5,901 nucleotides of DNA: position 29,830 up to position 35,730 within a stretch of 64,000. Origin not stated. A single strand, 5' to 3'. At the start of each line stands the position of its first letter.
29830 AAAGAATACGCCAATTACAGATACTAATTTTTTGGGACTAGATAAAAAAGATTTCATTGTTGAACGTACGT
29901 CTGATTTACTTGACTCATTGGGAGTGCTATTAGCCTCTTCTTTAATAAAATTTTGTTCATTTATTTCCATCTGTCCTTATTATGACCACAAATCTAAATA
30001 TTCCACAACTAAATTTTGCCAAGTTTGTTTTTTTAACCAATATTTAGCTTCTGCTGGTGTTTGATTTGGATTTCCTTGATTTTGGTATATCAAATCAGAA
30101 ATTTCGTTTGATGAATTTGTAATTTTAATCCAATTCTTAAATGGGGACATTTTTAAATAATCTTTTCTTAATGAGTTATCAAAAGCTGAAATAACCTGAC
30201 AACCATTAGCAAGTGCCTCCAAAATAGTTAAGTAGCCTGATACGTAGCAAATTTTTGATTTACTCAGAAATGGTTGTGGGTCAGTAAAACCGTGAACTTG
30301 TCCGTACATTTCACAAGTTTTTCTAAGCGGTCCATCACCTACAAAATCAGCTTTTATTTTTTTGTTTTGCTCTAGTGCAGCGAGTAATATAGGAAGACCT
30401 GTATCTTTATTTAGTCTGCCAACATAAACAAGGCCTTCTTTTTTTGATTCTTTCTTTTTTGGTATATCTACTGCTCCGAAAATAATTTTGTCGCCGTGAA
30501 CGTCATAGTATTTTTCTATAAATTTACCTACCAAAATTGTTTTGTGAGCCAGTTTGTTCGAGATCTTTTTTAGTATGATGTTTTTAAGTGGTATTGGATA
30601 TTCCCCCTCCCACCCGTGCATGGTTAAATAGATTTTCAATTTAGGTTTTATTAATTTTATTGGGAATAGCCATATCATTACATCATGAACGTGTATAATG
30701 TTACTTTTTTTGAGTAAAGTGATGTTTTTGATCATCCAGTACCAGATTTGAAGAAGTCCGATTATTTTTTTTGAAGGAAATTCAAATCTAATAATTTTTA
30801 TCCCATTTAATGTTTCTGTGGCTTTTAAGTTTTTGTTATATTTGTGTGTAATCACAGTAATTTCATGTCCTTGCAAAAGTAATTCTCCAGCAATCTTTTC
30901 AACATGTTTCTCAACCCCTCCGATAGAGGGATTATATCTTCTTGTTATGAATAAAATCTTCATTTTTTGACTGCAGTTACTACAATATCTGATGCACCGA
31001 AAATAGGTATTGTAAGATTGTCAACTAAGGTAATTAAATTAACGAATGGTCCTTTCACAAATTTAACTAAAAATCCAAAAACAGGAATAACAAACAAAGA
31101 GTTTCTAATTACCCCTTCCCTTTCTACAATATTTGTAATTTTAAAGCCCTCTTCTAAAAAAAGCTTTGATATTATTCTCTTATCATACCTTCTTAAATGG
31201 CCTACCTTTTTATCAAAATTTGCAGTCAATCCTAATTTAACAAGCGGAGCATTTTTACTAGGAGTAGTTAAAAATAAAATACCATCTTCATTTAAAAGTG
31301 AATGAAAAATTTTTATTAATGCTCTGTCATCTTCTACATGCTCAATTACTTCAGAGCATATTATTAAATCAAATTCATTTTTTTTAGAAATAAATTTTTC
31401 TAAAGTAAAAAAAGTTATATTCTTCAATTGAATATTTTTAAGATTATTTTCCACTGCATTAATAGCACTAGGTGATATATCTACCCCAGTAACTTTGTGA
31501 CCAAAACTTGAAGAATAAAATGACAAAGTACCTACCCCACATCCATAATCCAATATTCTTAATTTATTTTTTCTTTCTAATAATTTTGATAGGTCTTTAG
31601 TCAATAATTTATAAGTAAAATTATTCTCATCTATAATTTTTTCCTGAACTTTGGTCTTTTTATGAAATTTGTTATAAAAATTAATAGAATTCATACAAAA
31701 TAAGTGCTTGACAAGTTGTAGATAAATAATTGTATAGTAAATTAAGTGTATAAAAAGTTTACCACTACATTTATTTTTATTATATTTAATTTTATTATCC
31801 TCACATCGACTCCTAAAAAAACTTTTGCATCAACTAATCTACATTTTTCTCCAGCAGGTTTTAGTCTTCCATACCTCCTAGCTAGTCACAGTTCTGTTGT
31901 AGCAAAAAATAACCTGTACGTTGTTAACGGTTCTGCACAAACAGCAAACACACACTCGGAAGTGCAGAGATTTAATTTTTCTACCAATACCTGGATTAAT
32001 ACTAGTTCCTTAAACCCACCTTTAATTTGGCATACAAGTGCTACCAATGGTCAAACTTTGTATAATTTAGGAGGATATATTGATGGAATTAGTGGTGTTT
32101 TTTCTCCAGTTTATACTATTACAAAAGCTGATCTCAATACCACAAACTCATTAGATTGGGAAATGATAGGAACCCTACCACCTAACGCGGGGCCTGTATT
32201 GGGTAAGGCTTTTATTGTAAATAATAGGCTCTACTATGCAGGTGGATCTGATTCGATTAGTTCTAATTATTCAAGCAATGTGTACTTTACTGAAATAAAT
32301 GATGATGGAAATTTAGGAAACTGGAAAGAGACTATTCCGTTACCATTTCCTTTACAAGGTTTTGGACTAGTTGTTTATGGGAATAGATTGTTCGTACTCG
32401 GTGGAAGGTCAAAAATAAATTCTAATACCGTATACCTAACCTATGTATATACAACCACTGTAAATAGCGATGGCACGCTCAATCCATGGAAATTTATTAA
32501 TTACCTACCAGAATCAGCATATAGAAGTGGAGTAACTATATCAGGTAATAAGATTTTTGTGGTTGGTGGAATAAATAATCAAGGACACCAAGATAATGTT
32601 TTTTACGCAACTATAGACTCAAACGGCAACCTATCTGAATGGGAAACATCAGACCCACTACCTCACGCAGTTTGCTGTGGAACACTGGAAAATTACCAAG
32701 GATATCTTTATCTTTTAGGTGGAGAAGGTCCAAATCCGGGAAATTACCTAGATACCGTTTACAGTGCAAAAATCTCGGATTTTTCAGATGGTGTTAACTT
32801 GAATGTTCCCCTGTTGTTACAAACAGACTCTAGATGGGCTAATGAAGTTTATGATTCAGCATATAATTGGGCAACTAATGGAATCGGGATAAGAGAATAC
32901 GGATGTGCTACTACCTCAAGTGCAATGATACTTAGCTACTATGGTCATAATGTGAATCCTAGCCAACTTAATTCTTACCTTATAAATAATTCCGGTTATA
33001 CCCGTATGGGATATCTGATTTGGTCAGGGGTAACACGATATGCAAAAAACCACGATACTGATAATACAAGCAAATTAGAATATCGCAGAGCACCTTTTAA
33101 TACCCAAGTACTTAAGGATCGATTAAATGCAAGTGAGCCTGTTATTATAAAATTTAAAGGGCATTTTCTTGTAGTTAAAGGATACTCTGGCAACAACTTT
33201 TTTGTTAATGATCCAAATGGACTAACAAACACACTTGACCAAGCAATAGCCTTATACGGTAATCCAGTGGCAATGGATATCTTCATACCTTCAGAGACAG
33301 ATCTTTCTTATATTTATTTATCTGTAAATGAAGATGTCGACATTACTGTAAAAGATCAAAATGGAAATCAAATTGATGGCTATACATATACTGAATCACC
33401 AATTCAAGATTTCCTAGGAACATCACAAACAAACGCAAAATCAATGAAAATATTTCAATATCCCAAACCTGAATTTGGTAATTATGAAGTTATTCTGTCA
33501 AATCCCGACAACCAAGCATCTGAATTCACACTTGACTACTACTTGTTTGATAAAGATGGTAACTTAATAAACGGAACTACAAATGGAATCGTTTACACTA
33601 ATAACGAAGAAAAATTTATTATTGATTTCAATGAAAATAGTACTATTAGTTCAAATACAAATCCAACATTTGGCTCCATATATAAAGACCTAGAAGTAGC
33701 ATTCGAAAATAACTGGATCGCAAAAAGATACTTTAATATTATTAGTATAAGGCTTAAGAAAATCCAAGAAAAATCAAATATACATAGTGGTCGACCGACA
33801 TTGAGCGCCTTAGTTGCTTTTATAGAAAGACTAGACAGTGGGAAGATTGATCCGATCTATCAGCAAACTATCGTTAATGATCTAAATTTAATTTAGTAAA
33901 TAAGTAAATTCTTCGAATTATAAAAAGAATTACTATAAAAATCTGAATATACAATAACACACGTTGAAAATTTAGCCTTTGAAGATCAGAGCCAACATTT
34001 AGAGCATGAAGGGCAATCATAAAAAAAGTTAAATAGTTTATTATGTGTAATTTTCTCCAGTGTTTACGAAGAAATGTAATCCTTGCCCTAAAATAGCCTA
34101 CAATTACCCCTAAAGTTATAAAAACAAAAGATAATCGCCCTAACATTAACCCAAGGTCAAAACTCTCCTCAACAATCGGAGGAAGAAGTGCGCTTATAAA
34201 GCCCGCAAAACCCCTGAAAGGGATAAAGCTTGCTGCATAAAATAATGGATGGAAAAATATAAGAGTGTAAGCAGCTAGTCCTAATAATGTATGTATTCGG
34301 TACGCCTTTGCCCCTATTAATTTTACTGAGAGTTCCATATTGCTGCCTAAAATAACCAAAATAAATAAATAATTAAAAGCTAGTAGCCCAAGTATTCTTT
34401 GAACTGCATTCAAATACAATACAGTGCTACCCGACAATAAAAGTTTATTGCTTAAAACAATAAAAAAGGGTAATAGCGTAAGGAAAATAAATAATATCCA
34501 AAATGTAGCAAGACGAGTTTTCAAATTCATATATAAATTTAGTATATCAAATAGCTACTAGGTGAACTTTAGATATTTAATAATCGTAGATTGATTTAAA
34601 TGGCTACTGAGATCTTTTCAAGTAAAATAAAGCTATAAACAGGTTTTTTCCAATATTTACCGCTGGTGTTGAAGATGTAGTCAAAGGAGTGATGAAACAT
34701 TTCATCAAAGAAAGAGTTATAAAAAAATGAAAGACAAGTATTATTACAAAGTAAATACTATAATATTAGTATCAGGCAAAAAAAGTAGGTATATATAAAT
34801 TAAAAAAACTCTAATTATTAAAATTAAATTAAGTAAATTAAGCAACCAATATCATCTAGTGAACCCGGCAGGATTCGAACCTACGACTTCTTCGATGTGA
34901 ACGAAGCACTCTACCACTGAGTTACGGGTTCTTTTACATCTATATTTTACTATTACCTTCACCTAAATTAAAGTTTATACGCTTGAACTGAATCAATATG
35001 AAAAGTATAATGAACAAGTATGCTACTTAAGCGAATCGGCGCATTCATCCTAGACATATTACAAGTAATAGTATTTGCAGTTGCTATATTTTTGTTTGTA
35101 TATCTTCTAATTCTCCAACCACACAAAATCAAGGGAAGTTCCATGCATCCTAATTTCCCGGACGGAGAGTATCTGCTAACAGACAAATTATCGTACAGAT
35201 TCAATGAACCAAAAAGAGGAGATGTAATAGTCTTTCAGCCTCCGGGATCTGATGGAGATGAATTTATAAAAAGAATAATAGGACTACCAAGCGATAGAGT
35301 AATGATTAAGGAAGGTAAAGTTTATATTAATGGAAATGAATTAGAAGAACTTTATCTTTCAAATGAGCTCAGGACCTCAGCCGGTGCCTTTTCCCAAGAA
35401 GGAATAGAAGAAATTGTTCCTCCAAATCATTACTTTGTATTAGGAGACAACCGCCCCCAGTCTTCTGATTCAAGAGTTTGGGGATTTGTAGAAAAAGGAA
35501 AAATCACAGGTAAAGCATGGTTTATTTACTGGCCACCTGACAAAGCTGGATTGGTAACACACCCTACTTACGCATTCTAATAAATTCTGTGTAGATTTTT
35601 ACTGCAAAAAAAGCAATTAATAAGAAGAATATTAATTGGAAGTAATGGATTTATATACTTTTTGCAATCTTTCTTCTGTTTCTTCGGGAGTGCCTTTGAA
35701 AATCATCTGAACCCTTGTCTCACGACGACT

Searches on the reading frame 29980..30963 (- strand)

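Call 72: search_protein_families(library=pfam, proteins=[window:29980-30963:-], max_evalue=0.001)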
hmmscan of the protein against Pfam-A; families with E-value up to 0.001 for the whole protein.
window:29980-30963:- (327 aa): 5 families
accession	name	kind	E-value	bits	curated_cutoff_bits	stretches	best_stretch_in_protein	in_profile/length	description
PF13439.12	Glyco_transf_4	-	2.6e-13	50.8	28.5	1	14-151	1-146/170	Glycosyltransferase Family 4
PF13477.12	Glyco_trans_4_2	-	4.8e-05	24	23.4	1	18-128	10-118/139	Glycosyl transferase 4-like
PF00534.26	Glycos_transf_1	-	0.0001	22.4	26.4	0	170-219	10-64/172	Glycosyl transferases group 1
PF13692.12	Glyco_trans_1_4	-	0.00011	22.9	27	1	178-259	4-105/142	Glycosyl transferases group 1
PF08323.17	Glyco_transf_5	-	0.00019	21.7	22.7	0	2-55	1-56/239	Starch synthase catalytic domain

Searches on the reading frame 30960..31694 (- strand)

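Call 72: search_protein_families(library=pfam, proteins=[window:30960-31694:-], max_evalue=0.001)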
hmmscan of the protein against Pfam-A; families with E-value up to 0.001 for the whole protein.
window:30960-31694:- (244 aa): 15 families
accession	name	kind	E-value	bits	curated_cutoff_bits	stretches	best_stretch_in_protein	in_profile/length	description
PF13489.12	Methyltransf_23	-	7.9e-25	87.9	27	1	29-187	7-162/164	Methyltransferase domain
PF13847.12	Methyltransf_31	-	5e-18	65.6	27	1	42-152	2-119/145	Methyltransferase domain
PF08242.18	Methyltransf_12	-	2.3e-16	60.7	30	1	48-140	1-98/98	Methyltransferase domain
PF08241.18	Methyltransf_11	-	6.1e-15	56.1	21.2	1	48-142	1-95/95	Methyltransferase domain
PF13649.12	Methyltransf_25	-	2.4e-14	54.2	27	1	47-138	1-97/97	Methyltransferase domain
PF05175.20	MTS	-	5.5e-10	39.6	23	1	35-141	23-137/170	Methyltransferase small domain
PF06325.19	PrmA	-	9.1e-10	38.9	22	1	37-140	157-256/296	Ribosomal protein L11 methyltransferase (PrmA)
PF02353.26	CMAS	-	7.5e-09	35.7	27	1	40-145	59-167/273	Mycolic acid cyclopropane synthetase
PF05401.17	NodS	-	1.6e-07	31.8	24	1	23-145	23-147/201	Nodulation protein S (NodS)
PF03848.20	TehB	-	3.2e-06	27.1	20.4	1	45-124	32-112/193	Tellurite resistance protein TehB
PF05891.18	Methyltransf_PK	-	5e-06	26.6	27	1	20-195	35-205/218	AdoMet dependent proline di-methyltransferase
PF13679.12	Methyltransf_32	-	3.1e-05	24.4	27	1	29-103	11-92/143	Methyltransferase domain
PF05724.17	TPMT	-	7.4e-05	22.9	26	1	29-97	24-92/218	Thiopurine S-methyltransferase (TPMT)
PF01739.24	CheR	-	0.00017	21.5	27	0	88-142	115-173/195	CheR methyltransferase, SAM binding domain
PF01209.24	Ubie_methyltran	-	0.00017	21.4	20.1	1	33-147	37-156/233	ubiE/COQ5 methyltransferase family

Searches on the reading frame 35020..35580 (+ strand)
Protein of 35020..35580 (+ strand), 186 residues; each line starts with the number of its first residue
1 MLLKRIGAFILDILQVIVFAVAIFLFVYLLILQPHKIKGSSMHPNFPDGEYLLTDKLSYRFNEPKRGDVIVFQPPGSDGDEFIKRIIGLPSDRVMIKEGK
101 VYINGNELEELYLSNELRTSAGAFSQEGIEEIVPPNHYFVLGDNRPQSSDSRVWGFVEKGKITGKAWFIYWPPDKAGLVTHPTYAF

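Call 73: search_protein_families(library=pfam, proteins=[window:35020-35580:+], max_evalue=0.001)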
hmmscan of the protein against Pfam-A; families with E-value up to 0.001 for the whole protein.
window:35020-35580:+ (186 aa): 2 families
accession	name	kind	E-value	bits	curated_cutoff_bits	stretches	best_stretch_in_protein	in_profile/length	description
PF10502.14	Peptidase_S26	-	2.5e-51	174.4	22.9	1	12-171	3-168/168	Signal peptidase, peptidase S26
PF00717.28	Peptidase_S24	-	0.00071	19.7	23.3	0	36-88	39-84/116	Peptidase S24-like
